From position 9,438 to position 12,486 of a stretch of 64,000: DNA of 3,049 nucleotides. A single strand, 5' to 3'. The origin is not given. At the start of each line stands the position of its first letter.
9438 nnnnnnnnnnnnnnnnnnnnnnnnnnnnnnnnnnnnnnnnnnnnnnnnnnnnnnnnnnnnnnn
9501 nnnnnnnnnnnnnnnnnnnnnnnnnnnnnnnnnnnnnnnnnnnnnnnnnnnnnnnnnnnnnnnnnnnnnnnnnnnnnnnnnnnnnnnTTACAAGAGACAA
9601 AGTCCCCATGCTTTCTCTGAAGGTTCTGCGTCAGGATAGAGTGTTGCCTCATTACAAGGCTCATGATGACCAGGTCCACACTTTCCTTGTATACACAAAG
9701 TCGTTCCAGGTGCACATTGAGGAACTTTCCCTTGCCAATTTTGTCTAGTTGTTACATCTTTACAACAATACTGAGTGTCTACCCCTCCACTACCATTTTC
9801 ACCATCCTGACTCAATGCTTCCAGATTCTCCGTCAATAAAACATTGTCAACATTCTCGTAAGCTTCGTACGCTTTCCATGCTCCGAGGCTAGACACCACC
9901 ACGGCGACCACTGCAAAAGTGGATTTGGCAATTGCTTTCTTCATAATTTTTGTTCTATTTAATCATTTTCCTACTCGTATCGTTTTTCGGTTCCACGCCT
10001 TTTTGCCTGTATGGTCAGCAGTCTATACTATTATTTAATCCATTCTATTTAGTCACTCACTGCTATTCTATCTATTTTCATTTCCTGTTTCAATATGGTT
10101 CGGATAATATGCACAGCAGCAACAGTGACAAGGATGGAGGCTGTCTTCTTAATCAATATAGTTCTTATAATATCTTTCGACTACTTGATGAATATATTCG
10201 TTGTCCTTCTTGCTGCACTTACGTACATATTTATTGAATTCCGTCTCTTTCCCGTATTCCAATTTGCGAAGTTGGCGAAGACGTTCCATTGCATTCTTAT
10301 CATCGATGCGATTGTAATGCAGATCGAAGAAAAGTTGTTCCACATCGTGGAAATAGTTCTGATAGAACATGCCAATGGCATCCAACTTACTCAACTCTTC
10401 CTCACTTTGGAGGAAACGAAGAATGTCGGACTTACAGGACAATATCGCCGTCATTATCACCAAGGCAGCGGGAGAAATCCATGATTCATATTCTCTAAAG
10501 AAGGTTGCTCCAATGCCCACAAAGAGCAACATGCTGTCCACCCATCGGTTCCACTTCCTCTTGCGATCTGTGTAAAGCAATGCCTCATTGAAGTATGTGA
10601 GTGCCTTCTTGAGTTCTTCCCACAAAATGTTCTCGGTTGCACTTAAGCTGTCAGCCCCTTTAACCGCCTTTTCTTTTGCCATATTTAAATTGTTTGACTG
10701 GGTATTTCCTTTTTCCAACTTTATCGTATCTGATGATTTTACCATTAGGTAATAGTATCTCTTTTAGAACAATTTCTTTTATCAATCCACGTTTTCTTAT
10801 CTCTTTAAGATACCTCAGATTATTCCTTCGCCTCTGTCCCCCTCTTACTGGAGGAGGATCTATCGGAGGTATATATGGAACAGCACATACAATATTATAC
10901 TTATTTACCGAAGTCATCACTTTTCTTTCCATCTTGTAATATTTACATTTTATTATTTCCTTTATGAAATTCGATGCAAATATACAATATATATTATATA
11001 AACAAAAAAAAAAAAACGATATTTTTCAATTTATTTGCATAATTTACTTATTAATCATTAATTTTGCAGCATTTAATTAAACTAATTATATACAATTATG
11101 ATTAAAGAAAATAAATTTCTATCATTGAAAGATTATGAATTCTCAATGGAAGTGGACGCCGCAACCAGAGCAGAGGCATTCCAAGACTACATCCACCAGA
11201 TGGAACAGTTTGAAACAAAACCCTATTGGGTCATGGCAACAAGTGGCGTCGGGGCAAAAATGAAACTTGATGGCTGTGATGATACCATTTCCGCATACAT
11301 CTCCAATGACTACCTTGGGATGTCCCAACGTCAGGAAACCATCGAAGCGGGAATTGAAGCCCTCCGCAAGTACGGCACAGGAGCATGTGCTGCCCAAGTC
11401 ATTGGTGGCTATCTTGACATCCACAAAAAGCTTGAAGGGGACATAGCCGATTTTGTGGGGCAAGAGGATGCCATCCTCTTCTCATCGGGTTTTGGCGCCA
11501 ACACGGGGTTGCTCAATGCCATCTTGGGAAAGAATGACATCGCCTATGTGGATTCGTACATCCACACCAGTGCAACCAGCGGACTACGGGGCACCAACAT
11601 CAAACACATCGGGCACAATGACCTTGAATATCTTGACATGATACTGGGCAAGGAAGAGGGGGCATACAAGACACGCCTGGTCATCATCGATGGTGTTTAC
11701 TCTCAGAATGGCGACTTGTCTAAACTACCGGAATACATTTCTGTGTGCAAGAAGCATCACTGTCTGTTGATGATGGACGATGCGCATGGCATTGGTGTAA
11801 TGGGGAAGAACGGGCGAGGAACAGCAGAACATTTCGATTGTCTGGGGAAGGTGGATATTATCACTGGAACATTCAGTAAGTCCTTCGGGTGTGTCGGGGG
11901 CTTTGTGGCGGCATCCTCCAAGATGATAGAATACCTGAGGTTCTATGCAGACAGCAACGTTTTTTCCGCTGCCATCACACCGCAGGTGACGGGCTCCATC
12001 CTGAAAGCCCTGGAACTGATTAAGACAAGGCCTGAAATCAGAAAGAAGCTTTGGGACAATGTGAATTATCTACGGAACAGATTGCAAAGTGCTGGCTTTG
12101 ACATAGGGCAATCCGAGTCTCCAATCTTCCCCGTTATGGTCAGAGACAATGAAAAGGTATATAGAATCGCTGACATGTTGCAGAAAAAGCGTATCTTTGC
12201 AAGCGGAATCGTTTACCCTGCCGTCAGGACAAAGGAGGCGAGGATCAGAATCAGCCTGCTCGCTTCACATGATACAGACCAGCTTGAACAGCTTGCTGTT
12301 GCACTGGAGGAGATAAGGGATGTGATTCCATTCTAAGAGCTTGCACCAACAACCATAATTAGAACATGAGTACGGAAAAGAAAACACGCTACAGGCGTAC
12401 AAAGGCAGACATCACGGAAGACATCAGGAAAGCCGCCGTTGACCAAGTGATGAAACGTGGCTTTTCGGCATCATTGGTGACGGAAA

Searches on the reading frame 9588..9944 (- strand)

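Call 5: search_protein_families(library=pfam, proteins=[window:9588-9944:-], max_evalue=0.01)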
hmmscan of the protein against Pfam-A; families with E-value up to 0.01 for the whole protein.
window:9588-9944:- (118 aa): 1 family
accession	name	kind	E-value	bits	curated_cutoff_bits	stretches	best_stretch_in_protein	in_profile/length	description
PF14055.11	NVEALA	-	0.0098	16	27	0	6-61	4-54/62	NVEALA protein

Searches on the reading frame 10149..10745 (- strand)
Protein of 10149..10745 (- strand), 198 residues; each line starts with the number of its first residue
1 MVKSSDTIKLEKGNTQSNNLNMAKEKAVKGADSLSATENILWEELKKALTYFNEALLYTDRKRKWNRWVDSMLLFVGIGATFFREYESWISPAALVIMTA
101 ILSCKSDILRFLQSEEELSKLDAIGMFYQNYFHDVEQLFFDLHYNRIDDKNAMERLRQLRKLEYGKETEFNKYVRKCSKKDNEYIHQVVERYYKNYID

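Call 5: search_protein_families(library=pfam, proteins=[window:10149-10745:-], max_evalue=0.01)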
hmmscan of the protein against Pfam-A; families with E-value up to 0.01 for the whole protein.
window:10149-10745:- (198 aa): 0 families

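Call 57: search_protein_families(library=ncbifam, proteins=[window:10149-10745:-], max_evalue=1)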
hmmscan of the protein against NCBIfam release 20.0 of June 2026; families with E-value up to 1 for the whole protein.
window:10149-10745:- (198 aa): 1 family
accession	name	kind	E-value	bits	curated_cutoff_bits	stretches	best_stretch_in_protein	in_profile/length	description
NF033632.1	SLATT_4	domain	1.4e-06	28.3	55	1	60-161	21-126/154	SLATT domain-containing protein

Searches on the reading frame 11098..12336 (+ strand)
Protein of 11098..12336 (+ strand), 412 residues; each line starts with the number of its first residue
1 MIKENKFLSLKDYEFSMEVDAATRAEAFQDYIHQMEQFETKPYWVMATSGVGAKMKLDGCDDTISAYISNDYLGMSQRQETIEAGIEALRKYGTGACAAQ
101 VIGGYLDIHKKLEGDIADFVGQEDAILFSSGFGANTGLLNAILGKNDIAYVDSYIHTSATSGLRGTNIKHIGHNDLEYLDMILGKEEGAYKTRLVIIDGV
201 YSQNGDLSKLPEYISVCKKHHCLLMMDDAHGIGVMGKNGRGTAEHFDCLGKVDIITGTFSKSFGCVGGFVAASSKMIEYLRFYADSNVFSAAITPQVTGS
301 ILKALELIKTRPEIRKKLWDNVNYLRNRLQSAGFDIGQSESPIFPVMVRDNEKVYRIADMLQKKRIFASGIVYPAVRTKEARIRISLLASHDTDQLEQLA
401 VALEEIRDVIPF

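Call 4: search_protein_families(library=pfam, proteins=[window:11098-12336:+], max_evalue=0.01)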
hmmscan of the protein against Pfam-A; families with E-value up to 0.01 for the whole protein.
window:11098-12336:+ (412 aa): 3 families
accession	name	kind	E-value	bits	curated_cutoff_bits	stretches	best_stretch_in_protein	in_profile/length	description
PF00155.27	Aminotran_1_2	-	7.4e-49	167.3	19.7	1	69-403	8-361/361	Aminotransferase class I and II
PF01212.27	Beta_elim_lyase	-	1.4e-05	25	27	1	110-410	35-272/288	Beta-eliminating lyase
PF00266.25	Aminotran_5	-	0.0011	18.5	21.5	1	107-233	43-181/371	Aminotransferase class-V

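Call 7: search_protein_families(library=ncbifam, proteins=[window:11098-12336:+], max_evalue=0.01)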
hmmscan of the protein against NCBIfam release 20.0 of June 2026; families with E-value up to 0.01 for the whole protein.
window:11098-12336:+ (412 aa): 14 families
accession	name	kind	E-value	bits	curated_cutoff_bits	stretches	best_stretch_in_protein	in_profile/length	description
NF047600.1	SerpalmtaseCFB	equivalog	1.3e-109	366.5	640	1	22-402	6-384/395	serine palmitoyltransferase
NF005394.0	PRK06939.1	equivalog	1.5e-99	333.4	460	1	49-407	30-391/397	glycine C-acetyltransferase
TIGR00858.1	bioF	equivalog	1.1e-97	327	426.45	1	55-403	16-364/365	8-amino-7-oxononanoate synthase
TIGR01825.1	gly_Cac_T_rel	subfamily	2.4e-95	319.4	535.4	1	65-406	36-378/385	BioF/Kbl family PLP-dependent acyltransferase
TIGR01822.1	2am3keto_CoA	equivalog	9.3e-90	301.3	493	1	48-405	25-385/393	glycine C-acetyltransferase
NF047599.1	SerpalmtaseBetaP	equivalog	5.6e-84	282.1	500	1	32-407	14-390/394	serine palmitoyltransferase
TIGR01821.1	5aminolev_synth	equivalog_domain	8.2e-76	255.4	338.55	1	61-407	44-394/402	5-aminolevulinate synthase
NF005526.0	PRK07179.1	equivalog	4.8e-65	219.7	428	1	67-409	59-398/407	alpha-hydroxyketone-type quorum-sensing autoinducer synthase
NF047603.1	SerpalmtaseAlphaP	equivalog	8.5e-64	215.7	670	1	70-401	53-387/399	serine palmitoyltransferase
NF005697.0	PRK07505.1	subfamily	1.2e-40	139.4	342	1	64-408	50-400/405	hypothetical protein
NF004608.1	PRK05937.1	equivalog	1.8e-32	112.5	399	1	66-404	6-343/366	8-amino-7-oxononanoate synthase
NF041364.1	GntC_guanitoxin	equivalog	0.0003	19.8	415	1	212-322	158-269/356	guanitoxin biosynthesis PLP-dependent (S)-gamma-hydroxy-L-arginine cyclodehydratase GntC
NF005695.0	PRK07503.1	equivalog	0.0044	15.7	666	1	111-306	69-260/403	methionine gamma-lyase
NF004626.0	PRK05967.1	equivalog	0.0083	14.7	649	0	116-231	73-189/395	cystathionine beta-lyase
